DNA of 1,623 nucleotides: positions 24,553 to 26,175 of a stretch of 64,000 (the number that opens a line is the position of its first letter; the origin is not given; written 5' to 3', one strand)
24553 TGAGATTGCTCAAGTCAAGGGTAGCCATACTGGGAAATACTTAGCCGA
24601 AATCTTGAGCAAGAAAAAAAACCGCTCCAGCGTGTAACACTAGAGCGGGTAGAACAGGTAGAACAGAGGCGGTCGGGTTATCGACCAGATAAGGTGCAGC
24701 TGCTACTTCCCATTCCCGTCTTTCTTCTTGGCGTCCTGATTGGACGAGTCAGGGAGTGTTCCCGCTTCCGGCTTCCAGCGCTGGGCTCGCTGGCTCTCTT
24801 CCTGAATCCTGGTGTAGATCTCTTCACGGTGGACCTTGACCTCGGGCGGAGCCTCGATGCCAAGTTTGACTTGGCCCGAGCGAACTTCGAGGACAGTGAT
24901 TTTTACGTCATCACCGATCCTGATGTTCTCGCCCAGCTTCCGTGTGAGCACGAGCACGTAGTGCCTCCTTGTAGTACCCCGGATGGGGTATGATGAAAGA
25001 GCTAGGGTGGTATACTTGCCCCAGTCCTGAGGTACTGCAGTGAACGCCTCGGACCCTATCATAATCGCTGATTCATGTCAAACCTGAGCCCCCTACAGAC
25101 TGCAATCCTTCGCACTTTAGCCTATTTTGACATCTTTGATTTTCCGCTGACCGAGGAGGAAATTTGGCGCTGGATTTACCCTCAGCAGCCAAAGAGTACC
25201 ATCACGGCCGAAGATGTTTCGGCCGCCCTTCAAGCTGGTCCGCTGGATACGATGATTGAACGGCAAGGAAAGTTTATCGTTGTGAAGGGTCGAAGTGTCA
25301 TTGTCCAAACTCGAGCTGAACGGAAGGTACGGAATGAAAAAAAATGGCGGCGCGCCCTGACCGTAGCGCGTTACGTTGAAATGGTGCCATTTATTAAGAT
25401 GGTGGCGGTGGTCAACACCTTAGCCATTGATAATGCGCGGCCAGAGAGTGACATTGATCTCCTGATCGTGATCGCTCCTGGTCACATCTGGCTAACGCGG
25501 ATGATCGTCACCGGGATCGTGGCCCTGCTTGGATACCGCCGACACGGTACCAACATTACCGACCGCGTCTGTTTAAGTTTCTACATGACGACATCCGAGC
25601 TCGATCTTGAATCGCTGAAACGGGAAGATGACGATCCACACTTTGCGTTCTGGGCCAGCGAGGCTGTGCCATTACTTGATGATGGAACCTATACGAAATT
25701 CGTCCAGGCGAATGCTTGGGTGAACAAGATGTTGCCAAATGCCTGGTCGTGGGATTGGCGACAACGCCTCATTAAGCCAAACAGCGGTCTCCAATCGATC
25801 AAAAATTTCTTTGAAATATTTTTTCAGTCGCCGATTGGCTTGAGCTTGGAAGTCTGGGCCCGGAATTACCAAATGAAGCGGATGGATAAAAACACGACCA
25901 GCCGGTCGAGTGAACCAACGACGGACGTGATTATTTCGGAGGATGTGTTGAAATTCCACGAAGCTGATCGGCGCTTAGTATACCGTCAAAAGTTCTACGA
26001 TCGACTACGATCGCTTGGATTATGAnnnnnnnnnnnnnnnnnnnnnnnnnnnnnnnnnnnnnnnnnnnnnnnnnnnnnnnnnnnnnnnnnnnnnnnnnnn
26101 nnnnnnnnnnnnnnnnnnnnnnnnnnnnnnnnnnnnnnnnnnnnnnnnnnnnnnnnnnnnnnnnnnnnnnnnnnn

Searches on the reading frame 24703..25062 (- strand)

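Call 5: search_protein_families(library=pfam, proteins=[window:24703-25062:-], max_evalue=0.01)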
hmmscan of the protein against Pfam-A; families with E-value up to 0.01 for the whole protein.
window:24703-25062:- (119 aa): 1 family
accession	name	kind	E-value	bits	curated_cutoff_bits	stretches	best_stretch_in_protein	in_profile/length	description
PF02599.21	CsrA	-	1.2e-24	86.4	27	1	37-88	2-53/53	Global regulator protein family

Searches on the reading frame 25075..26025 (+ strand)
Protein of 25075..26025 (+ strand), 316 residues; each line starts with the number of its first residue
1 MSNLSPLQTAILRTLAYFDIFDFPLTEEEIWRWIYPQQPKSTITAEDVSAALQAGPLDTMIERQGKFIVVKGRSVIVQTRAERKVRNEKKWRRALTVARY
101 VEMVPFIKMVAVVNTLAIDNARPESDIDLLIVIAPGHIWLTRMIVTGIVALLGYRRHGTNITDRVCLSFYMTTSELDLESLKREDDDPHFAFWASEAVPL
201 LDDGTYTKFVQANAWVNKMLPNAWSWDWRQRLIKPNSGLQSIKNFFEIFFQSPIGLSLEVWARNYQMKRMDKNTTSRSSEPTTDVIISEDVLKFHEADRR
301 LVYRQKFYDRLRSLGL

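Call 5: search_protein_families(library=pfam, proteins=[window:25075-26025:+], max_evalue=0.01)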
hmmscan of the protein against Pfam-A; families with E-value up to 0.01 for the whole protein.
window:25075-26025:+ (316 aa): 0 families

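Call 6: search_protein_families(library=ncbifam, proteins=[window:25075-26025:+], max_evalue=0.01)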
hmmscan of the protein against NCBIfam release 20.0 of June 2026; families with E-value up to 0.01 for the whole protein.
window:25075-26025:+ (316 aa): 0 families
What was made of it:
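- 25075..26025 (+): Upstream 316-aa gene of unknown family. Its stop overlaps the GT-C start (ATGA), so the two genes are probably co-expressed. No Pfam or NCBIfam hit (calls 5, 6).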

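Call 25: list_cluster_members(proteins=[P0001, window:25075-26025:+])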
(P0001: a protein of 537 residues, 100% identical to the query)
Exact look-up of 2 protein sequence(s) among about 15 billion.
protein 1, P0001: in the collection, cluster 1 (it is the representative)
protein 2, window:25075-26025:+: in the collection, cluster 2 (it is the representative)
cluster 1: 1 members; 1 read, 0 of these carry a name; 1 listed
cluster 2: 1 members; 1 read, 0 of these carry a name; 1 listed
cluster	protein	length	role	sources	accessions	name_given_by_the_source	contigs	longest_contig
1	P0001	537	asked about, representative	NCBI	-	-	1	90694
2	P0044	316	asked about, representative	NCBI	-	-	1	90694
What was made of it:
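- Tried and rejected: The protein clusters of the GT-C and its neighbour each have one member (call 25).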
